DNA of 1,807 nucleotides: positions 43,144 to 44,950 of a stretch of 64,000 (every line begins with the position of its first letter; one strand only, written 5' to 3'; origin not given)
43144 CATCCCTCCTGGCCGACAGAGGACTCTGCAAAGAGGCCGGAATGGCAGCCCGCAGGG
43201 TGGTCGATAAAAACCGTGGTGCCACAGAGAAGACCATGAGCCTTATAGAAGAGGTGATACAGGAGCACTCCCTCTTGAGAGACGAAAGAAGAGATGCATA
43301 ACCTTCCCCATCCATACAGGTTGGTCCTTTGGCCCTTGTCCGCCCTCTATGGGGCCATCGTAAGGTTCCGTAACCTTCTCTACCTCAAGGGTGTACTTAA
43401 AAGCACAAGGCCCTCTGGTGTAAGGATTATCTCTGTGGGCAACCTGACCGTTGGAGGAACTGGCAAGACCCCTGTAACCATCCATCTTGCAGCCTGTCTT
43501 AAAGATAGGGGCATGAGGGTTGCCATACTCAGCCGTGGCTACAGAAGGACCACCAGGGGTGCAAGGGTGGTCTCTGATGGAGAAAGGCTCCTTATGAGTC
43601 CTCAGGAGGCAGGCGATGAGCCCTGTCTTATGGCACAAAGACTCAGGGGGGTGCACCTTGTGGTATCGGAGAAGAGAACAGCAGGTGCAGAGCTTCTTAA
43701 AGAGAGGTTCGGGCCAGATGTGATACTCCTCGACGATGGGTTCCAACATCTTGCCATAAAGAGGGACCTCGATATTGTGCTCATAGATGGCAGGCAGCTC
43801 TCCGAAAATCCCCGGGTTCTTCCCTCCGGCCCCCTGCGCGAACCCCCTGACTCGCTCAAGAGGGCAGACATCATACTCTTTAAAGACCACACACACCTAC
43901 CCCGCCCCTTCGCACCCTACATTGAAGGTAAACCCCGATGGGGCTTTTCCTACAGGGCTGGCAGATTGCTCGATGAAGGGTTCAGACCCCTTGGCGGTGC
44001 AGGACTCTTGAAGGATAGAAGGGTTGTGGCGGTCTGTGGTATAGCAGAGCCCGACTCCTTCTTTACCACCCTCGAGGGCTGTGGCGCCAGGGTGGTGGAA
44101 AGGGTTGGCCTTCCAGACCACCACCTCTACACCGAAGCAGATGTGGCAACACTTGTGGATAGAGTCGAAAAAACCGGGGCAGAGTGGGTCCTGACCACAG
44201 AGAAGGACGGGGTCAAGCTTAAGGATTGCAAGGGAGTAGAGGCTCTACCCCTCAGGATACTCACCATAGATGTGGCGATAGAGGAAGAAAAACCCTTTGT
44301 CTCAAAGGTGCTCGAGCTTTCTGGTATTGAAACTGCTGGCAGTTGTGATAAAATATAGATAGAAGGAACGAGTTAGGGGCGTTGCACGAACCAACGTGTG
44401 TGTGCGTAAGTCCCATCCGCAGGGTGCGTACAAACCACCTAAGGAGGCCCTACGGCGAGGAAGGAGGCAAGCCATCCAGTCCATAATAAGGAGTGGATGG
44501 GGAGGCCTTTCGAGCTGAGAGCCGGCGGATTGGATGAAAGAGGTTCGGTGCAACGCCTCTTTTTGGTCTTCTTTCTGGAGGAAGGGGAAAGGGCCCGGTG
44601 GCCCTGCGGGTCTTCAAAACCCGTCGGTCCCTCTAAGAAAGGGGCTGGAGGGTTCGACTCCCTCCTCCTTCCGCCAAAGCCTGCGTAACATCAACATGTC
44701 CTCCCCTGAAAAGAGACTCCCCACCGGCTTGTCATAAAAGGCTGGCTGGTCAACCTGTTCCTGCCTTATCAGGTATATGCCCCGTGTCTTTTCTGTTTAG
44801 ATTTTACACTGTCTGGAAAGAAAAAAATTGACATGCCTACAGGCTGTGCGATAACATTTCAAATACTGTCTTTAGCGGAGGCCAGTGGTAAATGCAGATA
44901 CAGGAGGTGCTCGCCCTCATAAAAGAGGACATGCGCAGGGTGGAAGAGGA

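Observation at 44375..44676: selC (tRNA-Sec) preceded by an unclassified ~190-nt structured element that ends in a U-tract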

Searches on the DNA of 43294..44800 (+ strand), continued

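Call 35: search_with_rna_model(model_id=R1, sources=[L086, L087, L088, L089, L090, L091, L092, L093, L094, L084, L085], max_evalue=1, show_alignments=4)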
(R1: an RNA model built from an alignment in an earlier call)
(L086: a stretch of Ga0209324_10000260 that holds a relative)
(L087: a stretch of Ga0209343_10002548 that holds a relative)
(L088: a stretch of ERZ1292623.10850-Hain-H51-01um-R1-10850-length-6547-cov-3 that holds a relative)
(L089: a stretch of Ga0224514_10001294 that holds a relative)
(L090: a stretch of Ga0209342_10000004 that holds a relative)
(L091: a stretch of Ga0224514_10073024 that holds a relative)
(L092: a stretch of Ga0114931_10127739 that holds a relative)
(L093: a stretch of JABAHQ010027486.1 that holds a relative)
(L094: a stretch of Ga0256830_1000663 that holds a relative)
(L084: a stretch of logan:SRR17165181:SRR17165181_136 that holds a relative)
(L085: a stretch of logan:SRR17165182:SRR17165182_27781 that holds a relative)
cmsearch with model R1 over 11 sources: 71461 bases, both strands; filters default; matches with E-value up to 1: 13.
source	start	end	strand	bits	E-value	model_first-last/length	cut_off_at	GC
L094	6511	6712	+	141.4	3.2e-40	1-208/208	no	0.53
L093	4699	4900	+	115.4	1.3e-32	1-208/208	no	0.51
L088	4872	5093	-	108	1.9e-30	1-208/208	no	0.47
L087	2981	3202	-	105.2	1.3e-29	1-208/208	no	0.5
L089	1590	1750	-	79.3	4.8e-22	1-208/208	no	0.47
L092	1075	1324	-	76.6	3e-21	1-208/208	no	0.5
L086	2876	3032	+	61.3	9e-17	1-208/208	no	0.49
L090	523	679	+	61.3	9e-17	1-208/208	no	0.49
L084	2768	3013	+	53.1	2.2e-14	1-208/208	no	0.5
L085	2768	3013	+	53.1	2.2e-14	1-208/208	no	0.5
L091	1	82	-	34.1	8.2e-09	1-81/208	3'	0.48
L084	4046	4101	-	19.1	0.00019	1-208/208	no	0.5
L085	4046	4101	-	19.1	0.00019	1-208/208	no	0.5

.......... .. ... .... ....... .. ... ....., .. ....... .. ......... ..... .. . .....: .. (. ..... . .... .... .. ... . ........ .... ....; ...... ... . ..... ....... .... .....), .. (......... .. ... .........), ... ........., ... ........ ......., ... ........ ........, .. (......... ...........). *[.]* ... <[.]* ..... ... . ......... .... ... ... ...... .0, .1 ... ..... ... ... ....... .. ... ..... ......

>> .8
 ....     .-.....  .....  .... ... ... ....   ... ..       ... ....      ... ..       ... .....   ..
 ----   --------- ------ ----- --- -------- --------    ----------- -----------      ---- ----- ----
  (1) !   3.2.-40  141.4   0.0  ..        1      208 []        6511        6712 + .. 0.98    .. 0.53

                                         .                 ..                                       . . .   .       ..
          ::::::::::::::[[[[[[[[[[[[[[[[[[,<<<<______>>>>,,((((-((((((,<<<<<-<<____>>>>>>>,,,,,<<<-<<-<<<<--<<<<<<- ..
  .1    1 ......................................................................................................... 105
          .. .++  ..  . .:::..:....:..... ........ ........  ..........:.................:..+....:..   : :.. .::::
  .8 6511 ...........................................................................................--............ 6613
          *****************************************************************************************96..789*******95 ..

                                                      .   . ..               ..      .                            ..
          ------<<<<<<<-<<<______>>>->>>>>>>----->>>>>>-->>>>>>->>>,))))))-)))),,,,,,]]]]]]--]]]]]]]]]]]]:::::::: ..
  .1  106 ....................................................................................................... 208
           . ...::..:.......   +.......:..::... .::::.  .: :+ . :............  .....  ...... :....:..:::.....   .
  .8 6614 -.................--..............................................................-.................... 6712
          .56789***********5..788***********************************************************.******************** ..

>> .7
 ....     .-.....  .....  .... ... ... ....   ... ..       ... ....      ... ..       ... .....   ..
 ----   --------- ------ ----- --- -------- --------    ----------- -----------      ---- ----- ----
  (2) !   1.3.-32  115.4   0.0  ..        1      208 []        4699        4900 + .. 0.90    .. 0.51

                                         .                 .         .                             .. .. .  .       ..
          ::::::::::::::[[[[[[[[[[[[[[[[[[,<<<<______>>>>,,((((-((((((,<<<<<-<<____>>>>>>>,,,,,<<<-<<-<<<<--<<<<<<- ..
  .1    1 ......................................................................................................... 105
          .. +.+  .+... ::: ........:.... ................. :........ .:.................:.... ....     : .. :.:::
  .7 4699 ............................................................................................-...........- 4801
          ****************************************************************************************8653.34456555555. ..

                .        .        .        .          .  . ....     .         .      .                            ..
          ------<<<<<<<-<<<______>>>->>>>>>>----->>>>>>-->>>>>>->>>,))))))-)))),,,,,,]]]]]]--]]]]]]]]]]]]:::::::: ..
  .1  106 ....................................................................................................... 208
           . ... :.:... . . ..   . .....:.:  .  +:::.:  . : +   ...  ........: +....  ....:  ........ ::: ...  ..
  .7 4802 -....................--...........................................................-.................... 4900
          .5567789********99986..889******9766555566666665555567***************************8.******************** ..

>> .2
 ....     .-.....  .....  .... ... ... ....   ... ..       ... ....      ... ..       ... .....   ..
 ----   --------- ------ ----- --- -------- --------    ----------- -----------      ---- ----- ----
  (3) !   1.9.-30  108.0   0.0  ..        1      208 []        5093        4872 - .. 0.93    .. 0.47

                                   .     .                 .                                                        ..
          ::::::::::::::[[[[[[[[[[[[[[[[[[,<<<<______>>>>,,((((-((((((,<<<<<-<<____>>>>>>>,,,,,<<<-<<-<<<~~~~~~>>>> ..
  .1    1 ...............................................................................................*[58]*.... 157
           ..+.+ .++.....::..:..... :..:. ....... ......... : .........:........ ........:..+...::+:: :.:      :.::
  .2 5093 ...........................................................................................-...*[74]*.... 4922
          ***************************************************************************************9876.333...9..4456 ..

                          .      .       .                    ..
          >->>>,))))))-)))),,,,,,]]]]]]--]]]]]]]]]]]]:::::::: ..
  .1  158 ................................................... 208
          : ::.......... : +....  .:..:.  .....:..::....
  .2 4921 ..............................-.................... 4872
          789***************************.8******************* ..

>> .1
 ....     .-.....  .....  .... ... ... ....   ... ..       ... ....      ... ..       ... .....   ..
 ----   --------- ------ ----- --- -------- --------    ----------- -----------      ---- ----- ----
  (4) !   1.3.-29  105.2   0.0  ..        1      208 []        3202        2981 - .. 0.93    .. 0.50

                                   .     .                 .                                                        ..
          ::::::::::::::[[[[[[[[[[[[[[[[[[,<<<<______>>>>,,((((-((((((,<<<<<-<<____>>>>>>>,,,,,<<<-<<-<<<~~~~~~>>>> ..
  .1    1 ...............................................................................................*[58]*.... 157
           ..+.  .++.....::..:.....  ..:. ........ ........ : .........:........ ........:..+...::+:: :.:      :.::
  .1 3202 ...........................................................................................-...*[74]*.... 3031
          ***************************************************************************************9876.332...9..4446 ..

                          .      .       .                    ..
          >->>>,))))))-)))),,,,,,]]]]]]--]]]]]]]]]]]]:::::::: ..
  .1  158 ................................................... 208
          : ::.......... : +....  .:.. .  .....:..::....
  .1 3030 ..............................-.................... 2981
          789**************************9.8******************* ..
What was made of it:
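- The apical arm varies so that total length runs from 157 to 250 nt (call 35).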

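Call 40: search_with_rna_model(model_id=R1, sources=[window, L081, L082, L002, L001, L083, L094, L093, L088, L087, L089, L092, L086, L084], max_evalue=1e-8, make_alignment=true)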
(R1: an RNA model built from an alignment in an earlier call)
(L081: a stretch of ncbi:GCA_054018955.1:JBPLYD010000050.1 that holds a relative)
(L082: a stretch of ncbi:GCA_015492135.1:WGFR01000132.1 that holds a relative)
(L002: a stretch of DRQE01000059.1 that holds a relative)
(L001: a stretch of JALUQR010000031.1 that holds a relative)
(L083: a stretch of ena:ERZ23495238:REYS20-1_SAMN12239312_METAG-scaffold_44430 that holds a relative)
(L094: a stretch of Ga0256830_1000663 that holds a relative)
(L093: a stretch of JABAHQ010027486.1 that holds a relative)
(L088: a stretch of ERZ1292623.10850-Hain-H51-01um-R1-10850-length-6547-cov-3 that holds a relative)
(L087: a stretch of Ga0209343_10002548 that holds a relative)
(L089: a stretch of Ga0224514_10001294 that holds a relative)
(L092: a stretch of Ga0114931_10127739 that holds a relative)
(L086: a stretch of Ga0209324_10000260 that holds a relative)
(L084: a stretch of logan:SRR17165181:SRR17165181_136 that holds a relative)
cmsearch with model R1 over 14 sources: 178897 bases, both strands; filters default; matches with E-value up to 1e-8: 14.
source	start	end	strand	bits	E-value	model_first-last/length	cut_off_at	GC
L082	11068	11275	+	255.1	4.3e-73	1-208/208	no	0.56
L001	4068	4275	+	250.7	8.4e-72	1-208/208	no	0.56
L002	886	1095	+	247.9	5.5e-71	1-208/208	no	0.56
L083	1594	1801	+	244.1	6.9e-70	1-208/208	no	0.56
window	44361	44568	+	242.6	2e-69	1-208/208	no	0.57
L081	11064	11270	+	237.5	6e-68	1-208/208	no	0.57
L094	6511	6712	+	141.4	8.1e-40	1-208/208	no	0.53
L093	4699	4900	+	115.4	3.2e-32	1-208/208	no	0.51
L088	4872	5093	-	108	4.7e-30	1-208/208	no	0.47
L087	2981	3202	-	105.2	3.2e-29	1-208/208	no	0.5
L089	1590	1750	-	79.3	1.2e-21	1-208/208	no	0.47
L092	1075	1324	-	76.6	7.5e-21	1-208/208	no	0.5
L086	2876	3032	+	61.3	2.2e-16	1-208/208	no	0.49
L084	2768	3013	+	53.1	5.5e-14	1-208/208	no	0.5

Alignment A5: 14 matches aligned to the model, 302 columns, each read 5' to 3' on its own strand. Consensus structure (alignment columns), stored with it:
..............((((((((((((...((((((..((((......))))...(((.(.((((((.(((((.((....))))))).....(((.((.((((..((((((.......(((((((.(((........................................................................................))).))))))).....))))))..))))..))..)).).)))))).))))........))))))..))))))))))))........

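Call 62: search_with_rna_model(model_id=R2, sources=[L095, L096, L097, L098], max_evalue=1, show_alignments=3)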
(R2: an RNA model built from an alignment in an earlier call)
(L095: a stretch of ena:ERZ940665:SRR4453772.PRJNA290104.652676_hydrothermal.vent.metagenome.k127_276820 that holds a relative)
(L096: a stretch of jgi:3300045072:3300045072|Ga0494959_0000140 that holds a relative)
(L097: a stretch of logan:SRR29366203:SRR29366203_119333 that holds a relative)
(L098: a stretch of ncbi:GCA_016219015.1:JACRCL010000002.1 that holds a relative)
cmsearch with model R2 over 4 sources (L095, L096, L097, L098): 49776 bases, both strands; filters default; matches with E-value up to 1: 1.
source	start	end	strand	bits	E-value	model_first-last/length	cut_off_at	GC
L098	8631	8726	+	26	0.00044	23-113/134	no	0.54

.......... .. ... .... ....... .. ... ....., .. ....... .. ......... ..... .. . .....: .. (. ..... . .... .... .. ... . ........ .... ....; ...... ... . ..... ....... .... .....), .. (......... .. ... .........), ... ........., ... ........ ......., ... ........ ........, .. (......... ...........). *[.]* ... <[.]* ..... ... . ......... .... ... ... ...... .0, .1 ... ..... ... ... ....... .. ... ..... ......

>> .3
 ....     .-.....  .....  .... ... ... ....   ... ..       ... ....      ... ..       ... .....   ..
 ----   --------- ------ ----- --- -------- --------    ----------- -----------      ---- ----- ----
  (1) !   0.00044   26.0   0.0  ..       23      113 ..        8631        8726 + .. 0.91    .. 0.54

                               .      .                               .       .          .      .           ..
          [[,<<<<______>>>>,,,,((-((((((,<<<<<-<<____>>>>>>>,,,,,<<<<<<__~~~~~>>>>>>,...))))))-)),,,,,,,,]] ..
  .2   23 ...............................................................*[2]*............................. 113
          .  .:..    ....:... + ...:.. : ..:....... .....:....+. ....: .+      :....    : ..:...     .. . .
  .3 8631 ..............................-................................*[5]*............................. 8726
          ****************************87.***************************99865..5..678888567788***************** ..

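Call 72: search_rna_families(sources=[L003, L004, L005, L006, L007, L008, L009, L010, L011, L012, L013, L014, L015, L016, L017, L018, L019, L020, L021, L022], threshold=gathering)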
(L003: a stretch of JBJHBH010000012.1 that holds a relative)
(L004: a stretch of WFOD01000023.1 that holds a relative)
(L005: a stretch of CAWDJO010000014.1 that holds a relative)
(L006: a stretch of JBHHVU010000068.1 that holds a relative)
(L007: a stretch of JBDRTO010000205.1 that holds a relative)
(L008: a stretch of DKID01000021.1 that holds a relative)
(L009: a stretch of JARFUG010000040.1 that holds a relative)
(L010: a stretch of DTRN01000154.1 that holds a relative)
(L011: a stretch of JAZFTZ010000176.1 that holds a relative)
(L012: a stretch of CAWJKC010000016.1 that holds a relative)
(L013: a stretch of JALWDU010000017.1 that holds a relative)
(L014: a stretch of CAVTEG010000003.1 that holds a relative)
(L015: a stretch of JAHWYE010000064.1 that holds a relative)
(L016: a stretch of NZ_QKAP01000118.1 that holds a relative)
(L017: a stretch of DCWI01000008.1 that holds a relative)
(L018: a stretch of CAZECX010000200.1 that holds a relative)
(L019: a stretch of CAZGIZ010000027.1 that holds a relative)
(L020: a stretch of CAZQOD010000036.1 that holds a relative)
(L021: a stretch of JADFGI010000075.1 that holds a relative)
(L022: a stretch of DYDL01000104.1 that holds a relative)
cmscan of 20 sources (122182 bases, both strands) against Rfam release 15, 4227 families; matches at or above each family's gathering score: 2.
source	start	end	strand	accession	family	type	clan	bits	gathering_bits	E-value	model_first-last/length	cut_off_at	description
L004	2610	2682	+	RF00005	tRNA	Gene; tRNA;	CL00001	64.5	29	2e-11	1-71/71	no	tRNA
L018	3988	4031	+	RF00005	tRNA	Gene; tRNA;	CL00001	35.5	29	0.0019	1-43/71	3'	tRNA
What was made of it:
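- Tried and rejected: The 20 of them that I scanned against Rfam have no 6S (call 72).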

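Call 74: search_rna_families(sources=[L086, L087, L088, L089, L092, L093, L094, L095, L096, L097, L098], threshold=gathering)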
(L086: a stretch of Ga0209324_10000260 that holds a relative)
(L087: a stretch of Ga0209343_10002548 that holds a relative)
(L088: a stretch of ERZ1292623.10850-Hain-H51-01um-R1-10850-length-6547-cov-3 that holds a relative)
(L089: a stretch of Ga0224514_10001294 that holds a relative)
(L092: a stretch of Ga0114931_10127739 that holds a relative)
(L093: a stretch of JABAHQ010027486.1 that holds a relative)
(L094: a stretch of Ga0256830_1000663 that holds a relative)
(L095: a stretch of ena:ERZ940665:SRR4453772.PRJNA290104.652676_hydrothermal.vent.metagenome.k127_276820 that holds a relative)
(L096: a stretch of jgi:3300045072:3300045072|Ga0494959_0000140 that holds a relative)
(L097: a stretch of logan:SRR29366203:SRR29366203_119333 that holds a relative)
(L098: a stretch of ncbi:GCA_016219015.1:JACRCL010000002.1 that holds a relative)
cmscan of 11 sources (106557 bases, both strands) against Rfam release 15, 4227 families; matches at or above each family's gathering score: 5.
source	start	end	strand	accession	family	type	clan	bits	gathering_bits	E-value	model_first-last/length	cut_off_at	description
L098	9123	9216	+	RF01852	tRNA-Sec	Gene; tRNA;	CL00001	71.2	47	2.4e-12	1-91/91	no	Selenocysteine transfer RNA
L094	6756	6848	+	RF01852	tRNA-Sec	Gene; tRNA;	CL00001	68.3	47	1.3e-11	1-91/91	no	Selenocysteine transfer RNA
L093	5041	5134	+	RF01852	tRNA-Sec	Gene; tRNA;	CL00001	68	47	1.6e-11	1-91/91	no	Selenocysteine transfer RNA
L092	921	1010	-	RF01852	tRNA-Sec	Gene; tRNA;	CL00001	64.6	47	1.2e-10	1-91/91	no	Selenocysteine transfer RNA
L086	5606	5689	+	RF00005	tRNA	Gene; tRNA;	CL00001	57.3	29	1.6e-09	1-71/71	no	tRNA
